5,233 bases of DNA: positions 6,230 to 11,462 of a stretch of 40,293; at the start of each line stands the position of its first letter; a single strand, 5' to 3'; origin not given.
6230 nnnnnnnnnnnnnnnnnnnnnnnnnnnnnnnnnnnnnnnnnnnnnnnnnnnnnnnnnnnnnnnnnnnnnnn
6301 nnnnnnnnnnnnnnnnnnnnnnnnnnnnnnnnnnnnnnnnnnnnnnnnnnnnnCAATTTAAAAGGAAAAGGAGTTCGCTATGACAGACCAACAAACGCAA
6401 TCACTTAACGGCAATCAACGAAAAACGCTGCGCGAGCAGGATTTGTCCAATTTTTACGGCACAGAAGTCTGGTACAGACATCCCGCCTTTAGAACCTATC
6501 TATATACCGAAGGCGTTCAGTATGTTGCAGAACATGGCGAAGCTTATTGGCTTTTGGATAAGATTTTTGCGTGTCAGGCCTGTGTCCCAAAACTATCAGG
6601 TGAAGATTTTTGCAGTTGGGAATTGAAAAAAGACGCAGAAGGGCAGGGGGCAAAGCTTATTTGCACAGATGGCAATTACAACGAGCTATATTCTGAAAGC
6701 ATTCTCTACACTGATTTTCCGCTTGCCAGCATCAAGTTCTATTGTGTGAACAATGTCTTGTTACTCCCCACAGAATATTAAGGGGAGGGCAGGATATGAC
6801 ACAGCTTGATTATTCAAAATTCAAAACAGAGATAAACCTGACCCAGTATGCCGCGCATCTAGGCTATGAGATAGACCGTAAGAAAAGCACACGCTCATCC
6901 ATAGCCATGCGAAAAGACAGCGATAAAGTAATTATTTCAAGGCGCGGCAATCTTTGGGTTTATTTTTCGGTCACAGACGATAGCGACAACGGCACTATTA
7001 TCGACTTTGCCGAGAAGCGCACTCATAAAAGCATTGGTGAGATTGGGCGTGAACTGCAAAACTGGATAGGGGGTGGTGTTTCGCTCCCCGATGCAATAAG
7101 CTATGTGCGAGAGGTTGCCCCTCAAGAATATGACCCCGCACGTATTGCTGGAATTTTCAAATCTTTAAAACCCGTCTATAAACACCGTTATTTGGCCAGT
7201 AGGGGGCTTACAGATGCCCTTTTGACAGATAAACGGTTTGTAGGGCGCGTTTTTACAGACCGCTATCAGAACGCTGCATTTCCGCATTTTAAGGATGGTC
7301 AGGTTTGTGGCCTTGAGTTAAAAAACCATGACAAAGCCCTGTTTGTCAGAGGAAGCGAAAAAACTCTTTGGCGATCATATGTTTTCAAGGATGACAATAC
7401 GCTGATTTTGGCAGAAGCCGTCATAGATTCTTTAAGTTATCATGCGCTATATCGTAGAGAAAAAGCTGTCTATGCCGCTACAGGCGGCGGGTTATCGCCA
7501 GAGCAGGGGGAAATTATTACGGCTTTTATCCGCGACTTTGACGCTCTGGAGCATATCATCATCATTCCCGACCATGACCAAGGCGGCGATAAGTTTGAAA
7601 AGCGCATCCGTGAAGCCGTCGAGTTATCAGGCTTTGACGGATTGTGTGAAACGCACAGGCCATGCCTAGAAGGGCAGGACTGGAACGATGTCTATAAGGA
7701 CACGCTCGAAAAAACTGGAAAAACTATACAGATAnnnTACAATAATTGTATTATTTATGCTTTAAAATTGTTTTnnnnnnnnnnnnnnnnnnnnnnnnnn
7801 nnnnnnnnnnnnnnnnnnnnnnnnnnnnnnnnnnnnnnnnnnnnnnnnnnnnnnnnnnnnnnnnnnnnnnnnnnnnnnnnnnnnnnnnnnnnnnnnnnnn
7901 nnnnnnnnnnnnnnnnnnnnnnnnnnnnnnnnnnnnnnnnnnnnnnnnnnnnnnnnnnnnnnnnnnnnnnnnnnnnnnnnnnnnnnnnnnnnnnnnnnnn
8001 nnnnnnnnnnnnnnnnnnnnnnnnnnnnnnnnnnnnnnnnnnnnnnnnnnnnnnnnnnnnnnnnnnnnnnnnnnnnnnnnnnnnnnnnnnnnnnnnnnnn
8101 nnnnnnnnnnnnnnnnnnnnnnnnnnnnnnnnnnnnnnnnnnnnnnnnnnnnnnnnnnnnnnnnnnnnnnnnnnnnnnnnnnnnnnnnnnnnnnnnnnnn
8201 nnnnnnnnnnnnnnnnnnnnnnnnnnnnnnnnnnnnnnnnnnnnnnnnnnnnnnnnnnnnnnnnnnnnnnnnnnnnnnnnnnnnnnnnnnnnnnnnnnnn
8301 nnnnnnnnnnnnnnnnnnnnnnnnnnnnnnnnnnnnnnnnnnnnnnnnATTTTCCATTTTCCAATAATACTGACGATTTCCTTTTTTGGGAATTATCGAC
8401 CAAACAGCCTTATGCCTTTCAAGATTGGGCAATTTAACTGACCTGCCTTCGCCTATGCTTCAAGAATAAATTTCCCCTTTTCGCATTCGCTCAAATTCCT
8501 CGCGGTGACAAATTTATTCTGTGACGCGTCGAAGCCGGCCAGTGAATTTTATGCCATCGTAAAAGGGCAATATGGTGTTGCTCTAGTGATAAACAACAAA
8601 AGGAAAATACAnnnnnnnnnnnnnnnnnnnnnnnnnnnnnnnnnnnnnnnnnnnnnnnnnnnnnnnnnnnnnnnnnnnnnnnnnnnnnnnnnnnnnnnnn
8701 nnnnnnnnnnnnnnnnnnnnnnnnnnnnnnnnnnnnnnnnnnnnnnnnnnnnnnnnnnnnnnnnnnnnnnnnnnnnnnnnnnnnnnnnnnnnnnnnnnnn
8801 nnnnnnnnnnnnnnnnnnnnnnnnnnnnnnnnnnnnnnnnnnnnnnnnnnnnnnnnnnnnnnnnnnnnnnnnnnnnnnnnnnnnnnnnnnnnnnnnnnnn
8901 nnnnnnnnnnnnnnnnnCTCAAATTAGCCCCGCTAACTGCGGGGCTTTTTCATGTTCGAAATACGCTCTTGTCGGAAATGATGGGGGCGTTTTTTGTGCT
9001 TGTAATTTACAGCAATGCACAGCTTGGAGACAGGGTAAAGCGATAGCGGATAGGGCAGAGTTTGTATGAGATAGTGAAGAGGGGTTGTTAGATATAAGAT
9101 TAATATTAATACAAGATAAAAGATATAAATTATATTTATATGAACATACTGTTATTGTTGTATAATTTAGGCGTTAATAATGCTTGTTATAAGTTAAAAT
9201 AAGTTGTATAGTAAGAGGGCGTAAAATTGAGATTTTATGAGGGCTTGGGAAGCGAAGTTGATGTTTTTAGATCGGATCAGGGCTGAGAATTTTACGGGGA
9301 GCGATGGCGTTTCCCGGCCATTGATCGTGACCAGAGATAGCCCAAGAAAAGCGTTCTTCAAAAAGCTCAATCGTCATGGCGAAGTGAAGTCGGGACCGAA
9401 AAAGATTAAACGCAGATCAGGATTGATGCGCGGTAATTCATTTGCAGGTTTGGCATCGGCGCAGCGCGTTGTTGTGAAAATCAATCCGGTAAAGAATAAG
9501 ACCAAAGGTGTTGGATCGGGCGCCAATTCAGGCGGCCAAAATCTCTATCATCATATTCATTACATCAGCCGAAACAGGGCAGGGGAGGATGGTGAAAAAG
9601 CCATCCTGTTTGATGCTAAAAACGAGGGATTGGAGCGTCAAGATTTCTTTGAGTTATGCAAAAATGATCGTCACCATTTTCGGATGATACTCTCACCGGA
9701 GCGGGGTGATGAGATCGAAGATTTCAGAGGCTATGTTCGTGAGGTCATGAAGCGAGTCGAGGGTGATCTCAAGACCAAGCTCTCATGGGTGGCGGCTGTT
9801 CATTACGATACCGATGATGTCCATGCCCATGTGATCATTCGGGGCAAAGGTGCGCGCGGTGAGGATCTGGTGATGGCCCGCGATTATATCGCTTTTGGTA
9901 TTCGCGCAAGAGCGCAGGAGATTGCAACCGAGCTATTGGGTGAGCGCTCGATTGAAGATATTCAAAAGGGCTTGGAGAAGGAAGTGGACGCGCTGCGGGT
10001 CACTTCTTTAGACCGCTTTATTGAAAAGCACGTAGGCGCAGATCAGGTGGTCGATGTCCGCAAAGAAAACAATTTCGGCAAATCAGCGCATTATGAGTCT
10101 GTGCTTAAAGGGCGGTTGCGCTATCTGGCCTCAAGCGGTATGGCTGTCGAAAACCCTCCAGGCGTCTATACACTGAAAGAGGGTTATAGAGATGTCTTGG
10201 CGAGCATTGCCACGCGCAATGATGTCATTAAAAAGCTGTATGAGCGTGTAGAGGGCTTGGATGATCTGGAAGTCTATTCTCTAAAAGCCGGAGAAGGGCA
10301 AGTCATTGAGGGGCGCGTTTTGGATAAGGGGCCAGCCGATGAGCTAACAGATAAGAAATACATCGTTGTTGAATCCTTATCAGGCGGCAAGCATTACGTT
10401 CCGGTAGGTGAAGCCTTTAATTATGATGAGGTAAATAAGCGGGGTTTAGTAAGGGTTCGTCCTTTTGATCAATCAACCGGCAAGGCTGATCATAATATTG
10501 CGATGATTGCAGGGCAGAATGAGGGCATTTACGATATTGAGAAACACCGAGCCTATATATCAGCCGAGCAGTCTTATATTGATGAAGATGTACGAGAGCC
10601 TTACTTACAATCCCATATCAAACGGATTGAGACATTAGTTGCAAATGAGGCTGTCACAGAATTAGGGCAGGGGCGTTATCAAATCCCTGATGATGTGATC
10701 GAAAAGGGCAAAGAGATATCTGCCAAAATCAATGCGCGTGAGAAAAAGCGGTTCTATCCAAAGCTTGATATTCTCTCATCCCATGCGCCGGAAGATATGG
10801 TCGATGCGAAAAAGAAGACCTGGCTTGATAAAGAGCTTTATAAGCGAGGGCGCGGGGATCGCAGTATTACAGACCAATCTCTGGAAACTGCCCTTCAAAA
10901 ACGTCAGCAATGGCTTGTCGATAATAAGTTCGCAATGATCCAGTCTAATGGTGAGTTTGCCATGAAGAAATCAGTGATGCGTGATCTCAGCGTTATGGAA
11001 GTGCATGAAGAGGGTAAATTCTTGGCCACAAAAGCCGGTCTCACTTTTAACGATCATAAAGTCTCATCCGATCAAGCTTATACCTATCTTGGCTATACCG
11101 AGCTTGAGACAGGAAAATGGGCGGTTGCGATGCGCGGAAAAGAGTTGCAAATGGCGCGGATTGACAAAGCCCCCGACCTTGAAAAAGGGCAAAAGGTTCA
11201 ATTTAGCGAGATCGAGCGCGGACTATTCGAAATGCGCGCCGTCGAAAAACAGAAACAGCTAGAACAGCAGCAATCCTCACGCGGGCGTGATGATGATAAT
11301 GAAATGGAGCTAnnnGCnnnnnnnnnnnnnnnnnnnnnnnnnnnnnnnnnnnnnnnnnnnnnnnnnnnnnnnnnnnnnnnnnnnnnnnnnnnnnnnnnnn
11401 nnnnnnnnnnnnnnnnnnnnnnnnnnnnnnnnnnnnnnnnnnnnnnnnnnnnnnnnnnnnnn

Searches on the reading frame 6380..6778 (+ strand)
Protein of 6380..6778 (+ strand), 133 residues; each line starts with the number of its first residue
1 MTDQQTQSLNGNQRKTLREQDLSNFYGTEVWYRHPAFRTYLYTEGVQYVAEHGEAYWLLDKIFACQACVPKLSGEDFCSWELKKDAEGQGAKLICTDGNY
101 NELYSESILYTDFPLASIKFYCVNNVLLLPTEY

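Call 7: search_protein_families(library=pfam, proteins=[window:6380-6778:+], max_evalue=0.01)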
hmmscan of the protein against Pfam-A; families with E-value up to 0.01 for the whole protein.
window:6380-6778:+ (133 aa): 1 family
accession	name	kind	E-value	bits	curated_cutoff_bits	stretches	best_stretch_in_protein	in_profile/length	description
PF21781.2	DUF6876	-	1e-40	138.8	27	1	18-133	3-117/117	Family of unknown function (DUF6876)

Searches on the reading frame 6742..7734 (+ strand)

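Call 82: search_protein_families(library=pfam, proteins=[window:6742-7734:+], max_evalue=0.00001)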
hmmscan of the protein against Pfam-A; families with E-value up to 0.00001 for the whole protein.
window:6742-7734:+ (331 aa): 2 families
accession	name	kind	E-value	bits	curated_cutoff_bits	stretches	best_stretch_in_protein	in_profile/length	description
PF13155.12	Toprim_2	-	4.6e-11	43.4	22.1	1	222-317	1-87/88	Toprim-like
PF13154.11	DUF3991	-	9.6e-07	29.6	24.5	0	149-210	1-67/74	Protein of unknown function (DUF3991)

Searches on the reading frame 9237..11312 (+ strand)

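Call 82: search_protein_families(library=pfam, proteins=[window:9237-11312:+], max_evalue=0.00001)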
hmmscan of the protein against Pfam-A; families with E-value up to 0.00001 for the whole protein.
window:9237-11312:+ (692 aa): 1 family
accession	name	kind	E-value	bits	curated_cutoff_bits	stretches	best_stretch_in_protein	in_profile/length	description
PF11843.13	DUF3363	-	7.8e-55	186.9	28.4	1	291-654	2-355/375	Protein of unknown function (DUF3363)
